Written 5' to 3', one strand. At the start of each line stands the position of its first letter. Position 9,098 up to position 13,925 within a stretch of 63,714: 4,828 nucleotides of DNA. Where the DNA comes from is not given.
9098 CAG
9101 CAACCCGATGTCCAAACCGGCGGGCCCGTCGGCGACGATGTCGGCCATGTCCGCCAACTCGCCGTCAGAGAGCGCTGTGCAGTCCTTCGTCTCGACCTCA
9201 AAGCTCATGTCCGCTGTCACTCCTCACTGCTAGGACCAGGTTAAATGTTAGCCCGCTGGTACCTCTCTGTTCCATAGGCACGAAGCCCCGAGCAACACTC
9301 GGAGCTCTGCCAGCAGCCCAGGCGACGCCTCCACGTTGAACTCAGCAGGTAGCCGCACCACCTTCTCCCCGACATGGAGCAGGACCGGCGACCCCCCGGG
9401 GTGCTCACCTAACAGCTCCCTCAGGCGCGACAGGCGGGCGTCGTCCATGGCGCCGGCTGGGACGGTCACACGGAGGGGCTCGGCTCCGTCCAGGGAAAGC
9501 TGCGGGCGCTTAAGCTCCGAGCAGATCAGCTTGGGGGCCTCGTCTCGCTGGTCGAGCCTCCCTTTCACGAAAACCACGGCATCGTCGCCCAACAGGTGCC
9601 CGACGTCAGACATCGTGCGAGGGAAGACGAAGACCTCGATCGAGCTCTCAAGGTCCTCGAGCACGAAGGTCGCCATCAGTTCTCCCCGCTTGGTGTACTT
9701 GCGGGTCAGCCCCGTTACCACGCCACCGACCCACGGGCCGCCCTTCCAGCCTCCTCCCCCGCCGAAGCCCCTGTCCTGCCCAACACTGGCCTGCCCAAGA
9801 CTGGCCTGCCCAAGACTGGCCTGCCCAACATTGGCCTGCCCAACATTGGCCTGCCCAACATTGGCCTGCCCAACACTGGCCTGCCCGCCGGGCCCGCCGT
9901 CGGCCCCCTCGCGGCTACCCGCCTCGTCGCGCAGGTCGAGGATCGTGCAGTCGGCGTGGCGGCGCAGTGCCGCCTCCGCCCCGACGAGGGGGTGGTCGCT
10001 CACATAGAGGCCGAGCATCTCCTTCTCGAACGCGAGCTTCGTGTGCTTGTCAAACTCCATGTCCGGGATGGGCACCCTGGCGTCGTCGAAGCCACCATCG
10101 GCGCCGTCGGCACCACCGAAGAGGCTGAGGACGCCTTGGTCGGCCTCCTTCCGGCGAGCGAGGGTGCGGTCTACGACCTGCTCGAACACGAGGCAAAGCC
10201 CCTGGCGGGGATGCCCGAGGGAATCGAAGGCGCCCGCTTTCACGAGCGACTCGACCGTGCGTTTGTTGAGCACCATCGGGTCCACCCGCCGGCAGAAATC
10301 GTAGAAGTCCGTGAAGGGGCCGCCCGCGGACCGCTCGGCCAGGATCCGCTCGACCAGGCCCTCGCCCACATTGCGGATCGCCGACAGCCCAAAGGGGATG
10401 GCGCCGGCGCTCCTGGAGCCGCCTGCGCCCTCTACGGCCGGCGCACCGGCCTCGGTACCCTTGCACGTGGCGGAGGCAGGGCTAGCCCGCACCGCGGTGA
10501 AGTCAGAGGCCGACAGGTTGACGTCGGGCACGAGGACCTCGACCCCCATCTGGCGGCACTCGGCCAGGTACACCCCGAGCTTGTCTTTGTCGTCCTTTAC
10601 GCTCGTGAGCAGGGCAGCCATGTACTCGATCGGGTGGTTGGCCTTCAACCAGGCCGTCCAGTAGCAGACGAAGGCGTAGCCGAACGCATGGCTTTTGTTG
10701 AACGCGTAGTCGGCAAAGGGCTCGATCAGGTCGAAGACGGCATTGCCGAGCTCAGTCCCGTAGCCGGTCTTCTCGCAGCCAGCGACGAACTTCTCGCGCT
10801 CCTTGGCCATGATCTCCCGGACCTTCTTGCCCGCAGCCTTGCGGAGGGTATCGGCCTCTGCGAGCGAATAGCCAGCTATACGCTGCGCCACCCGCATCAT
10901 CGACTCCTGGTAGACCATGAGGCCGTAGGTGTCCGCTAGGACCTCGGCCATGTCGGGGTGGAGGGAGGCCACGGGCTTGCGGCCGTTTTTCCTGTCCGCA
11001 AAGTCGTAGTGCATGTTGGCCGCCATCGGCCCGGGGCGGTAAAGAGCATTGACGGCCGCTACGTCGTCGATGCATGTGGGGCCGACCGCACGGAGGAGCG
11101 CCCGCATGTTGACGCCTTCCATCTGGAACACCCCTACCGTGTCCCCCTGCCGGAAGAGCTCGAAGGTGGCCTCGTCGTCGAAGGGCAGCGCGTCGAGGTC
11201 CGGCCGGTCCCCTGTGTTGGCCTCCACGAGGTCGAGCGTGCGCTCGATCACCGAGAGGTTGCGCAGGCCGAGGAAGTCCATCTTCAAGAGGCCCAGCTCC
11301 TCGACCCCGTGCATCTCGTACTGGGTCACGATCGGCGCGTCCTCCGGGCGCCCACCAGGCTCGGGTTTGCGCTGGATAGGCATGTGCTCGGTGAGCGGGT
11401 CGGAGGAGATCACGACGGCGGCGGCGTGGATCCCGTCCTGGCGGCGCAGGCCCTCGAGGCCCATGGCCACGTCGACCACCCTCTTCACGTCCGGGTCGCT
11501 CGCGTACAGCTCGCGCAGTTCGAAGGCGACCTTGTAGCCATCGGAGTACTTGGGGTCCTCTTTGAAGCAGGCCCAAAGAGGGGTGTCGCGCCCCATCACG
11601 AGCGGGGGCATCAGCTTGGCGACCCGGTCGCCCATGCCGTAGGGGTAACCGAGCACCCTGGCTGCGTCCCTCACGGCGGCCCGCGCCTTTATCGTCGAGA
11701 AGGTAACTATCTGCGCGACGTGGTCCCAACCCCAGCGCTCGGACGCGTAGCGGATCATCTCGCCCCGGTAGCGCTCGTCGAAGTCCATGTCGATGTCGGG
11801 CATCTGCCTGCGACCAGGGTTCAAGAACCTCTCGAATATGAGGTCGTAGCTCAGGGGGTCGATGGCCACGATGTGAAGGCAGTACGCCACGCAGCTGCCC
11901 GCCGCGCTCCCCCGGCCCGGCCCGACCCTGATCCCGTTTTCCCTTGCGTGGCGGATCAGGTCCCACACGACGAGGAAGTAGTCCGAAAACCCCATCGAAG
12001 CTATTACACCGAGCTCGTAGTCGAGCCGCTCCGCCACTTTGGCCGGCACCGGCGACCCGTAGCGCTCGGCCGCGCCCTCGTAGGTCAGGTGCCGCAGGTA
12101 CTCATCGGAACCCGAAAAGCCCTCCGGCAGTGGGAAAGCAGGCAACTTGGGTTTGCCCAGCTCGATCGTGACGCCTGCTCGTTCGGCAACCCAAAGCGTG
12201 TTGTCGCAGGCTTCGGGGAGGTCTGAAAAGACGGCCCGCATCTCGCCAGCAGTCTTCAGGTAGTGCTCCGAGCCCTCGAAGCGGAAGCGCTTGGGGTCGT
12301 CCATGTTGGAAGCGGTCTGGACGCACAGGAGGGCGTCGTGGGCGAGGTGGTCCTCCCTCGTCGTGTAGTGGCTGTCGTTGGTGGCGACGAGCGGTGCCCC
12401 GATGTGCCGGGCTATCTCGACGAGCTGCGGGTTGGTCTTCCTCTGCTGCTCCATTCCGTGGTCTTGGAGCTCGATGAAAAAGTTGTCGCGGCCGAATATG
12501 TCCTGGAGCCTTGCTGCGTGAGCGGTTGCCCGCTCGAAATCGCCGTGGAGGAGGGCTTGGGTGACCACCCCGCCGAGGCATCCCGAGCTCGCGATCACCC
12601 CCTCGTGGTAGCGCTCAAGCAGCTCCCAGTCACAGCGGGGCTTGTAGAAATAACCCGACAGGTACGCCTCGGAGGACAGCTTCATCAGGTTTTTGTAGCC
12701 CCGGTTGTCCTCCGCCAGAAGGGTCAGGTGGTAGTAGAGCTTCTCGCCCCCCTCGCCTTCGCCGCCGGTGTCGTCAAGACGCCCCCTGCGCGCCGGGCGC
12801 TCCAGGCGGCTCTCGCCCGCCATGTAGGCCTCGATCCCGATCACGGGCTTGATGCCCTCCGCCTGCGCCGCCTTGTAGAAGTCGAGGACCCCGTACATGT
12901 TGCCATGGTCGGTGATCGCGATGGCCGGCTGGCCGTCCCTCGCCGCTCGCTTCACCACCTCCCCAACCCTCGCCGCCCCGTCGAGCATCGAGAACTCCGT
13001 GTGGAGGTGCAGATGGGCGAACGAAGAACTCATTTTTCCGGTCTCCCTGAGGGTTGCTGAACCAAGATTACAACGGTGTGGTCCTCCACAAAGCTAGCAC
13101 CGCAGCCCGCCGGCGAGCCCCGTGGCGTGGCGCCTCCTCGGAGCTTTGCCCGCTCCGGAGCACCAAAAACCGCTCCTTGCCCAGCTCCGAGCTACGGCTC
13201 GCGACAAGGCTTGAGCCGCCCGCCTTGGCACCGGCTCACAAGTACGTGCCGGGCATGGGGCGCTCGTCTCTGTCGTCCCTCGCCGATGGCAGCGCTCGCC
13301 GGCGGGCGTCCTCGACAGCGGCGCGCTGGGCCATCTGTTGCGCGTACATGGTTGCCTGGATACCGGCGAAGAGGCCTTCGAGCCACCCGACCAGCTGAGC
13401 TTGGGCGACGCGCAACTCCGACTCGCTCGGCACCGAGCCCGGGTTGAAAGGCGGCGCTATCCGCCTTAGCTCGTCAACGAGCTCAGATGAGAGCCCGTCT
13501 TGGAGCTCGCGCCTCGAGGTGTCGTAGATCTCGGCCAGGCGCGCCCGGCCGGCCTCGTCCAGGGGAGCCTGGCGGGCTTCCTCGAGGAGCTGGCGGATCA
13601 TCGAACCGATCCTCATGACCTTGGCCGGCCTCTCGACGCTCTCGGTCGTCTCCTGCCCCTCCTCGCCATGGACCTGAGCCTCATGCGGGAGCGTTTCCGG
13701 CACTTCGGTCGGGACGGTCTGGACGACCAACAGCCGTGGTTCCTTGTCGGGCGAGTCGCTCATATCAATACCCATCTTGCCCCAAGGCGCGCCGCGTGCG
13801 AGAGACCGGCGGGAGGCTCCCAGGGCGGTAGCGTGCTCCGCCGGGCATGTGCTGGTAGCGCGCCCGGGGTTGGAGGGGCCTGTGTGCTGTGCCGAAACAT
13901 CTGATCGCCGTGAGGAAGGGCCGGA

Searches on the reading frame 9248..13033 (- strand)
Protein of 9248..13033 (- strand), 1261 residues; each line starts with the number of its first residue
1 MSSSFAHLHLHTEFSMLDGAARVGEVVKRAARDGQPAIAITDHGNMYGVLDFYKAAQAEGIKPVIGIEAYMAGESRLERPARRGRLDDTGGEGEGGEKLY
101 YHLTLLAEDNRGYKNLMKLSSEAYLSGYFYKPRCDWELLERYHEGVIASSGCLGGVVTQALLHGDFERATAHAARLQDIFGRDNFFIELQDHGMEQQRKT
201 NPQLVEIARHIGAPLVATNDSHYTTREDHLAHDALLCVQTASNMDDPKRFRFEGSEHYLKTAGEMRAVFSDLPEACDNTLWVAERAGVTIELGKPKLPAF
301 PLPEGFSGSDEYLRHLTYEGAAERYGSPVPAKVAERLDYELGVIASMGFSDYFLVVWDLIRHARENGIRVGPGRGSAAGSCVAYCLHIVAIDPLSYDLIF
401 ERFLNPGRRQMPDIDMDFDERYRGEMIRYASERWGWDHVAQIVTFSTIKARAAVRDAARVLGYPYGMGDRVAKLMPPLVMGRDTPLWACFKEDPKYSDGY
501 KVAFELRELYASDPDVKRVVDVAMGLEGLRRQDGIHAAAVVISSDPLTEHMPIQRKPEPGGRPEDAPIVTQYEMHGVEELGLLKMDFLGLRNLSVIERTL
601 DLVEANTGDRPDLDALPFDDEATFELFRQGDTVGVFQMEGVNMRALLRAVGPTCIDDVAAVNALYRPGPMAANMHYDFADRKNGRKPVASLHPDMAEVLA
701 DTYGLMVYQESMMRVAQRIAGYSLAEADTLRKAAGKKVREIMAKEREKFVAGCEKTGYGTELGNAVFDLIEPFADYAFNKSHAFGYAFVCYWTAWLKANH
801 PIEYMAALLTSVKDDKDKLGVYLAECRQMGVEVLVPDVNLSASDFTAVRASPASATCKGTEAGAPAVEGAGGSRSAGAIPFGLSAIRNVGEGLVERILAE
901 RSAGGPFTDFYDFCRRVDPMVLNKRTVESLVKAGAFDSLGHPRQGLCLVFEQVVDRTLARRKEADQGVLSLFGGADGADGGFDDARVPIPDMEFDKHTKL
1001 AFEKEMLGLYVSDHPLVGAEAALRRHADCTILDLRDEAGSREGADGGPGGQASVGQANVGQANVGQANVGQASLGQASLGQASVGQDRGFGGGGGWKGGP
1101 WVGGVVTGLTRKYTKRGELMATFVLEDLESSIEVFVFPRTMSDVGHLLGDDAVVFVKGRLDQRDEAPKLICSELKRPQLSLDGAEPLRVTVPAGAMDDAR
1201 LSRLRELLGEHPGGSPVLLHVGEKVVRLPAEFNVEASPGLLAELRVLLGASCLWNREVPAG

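Call 5: find_related_loci(query=window:9248-13033:-, collection=genome_contigs, flank=10000)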
Query window:9248-13033:- (1261 aa) in genome_contigs; peptide patterns used: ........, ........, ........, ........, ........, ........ (x = any residue, [..] = any of these).
599 stretches matched a pattern (row limit reached: there are more); 542 encode a relative of the query (tblastn E <= 1e-3); the best 80 are kept; 80 distinct loci.
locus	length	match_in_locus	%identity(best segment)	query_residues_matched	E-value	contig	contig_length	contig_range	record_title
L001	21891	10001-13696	78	1-1261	0e+0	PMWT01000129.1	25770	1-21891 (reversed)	MAG: Acidimicrobiaceae bacterium isolate bog_536 73.20110700_S3M.29_contig_18629, whole genome shotgun sequence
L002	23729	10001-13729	78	1-1255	0e+0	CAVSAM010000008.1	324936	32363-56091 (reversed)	MAG: uncultured Acidimicrobiaceae bacterium isolate MFD05512.bin.2.29 genome assembly, contig: contig_50060, whole genom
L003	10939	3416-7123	76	1-1255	0e+0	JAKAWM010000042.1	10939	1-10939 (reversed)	MAG: Actinomycetes bacterium isolate YP4.bin5 NODE_8533_length_10939_cov_1.467166, whole genome shotgun sequence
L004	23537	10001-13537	72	1-1255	0e+0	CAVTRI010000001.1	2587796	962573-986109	MAG: uncultured Actinomycetota bacterium isolate MFD09603.bin.1.312 genome assembly, contig: contig_40519, whole genome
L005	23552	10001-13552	72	1-1254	0e+0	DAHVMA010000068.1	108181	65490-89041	MAG TPA_asm: Acidimicrobiaceae bacterium isolate clean538 k141_1046217, whole genome shotgun sequence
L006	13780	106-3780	78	1-1261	0e+0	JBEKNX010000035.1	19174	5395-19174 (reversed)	MAG: Acidimicrobiales bacterium isolate SPRUCE 427 SPRUCE_427_35, whole genome shotgun sequence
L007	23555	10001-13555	69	4-1253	0e+0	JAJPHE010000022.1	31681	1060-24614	MAG: Actinomycetota bacterium isolate Centralia_MAG_137 k107_20834091, whole genome shotgun sequence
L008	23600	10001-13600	66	4-1255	0e+0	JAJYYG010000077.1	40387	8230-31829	MAG: Actinomycetes bacterium isolate FK3.bin95 NODE_1809_length_40387_cov_2.292921, whole genome shotgun sequence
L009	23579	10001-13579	70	1-1253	0e+0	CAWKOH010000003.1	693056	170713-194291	MAG: uncultured Acidimicrobiaceae bacterium isolate MFD05502.bin.2.78 genome assembly, contig: contig_14524, whole genom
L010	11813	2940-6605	64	4-1255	0e+0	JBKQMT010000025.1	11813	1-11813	MAG: Acidimicrobiales bacterium isolate LABRr1A1B1C__bin_78 LABRr1A1B1C_000000047276, whole genome shotgun sequence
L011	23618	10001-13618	65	2-1253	0e+0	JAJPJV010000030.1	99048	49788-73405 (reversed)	MAG: Actinomycetota bacterium isolate Centralia_MAG_56 k107_5206827, whole genome shotgun sequence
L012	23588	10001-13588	65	2-1253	0e+0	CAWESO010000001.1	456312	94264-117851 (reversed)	MAG: uncultured Acidimicrobiales bacterium isolate MFD03044.bin.2.93 genome assembly, contig: contig_16486, whole genome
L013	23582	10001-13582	65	4-1253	0e+0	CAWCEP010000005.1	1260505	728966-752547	MAG: uncultured Acidimicrobiales bacterium isolate MFD09286.bin.2.43 genome assembly, contig: contig_16381, whole genome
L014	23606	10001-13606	65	2-1253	0e+0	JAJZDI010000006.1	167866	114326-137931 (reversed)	MAG: Actinomycetes bacterium isolate JA4.bin61 NODE_74_length_167866_cov_18.943424, whole genome shotgun sequence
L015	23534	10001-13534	66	1-1253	0e+0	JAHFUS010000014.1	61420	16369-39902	MAG: Actinomycetes bacterium isolate nzgw85 NODE_367_length_61421_cov_27.532121, whole genome shotgun sequence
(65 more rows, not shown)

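Call 56: search_protein_families(library=ncbifam, proteins=[window:9248-13033:-], max_evalue=1e-10)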
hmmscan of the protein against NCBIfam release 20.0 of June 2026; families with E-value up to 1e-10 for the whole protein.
window:9248-13033:- (1261 aa): 13 families
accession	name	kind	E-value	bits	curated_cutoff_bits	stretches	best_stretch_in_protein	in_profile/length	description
NF004226.0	PRK05673.1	equivalog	0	1343.4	1002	2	2-1038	3-980/1146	DNA polymerase III subunit alpha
NF005298.0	PRK06826.1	equivalog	0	1262.1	1260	2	2-1038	2-980/1151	DNA polymerase III subunit alpha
TIGR00594.1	polc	superfamily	0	1209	434.35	1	5-1029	1-970/1022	DNA polymerase III subunit alpha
NF005617.0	PRK07374.1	equivalog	3.5e-302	1005.5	1653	1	4-1036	2-996/1170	DNA polymerase III subunit alpha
NF005377.0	PRK06920.1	equivalog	1.1e-266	887.8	1806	1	4-1030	2-934/1108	DNA polymerase III subunit alpha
NF007079.0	PRK09532.1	equivalog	3.7e-210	700.4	1525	1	4-779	2-777/876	DNA polymerase III subunit alpha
NF004225.0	PRK05672.1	subfamily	1.5e-180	602.6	939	1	3-944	4-876/1047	error-prone DNA polymerase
NF005582.0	PRK07279.1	equivalog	1.4e-166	556.3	1279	1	254-815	186-717/1033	DNA polymerase III subunit alpha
NF004550.0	PRK05898.1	equivalog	2.7e-165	552.1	1182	1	215-846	137-742/971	DNA polymerase III subunit alpha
NF005516.0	PRK07135.1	equivalog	4.6e-163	544.8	1084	2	277-844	197-744/974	DNA polymerase III DnaE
NF005616.0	PRK07373.1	equivalog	6.7e-72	242.4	646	2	878-1020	111-260/449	DNA polymerase III subunit alpha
NF001688.0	PRK00448.1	equivalog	1.2e-59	202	873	2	100-395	614-914/1445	PolC-type DNA polymerase III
TIGR01405.1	polC_Gram_pos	equivalog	3.6e-57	193.9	1043.45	2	100-395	380-679/1211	DNA polymerase III subunit alpha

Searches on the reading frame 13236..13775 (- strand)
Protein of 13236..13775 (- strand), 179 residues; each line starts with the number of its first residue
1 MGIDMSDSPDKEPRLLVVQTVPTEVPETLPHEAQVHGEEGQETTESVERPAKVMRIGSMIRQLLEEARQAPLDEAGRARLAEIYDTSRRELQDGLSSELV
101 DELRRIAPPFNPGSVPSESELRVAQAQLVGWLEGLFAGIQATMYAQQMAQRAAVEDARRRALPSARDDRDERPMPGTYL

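Call 9: search_protein_families(library=pfam, proteins=[window:13236-13775:-])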
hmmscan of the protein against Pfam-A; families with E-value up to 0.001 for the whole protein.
window:13236-13775:- (179 aa): 1 family
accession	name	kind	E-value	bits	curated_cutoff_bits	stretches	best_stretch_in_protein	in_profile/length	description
PF10759.14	BPA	-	2.3e-58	196.7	29.5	1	36-167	8-138/161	Bacterial proteasome activator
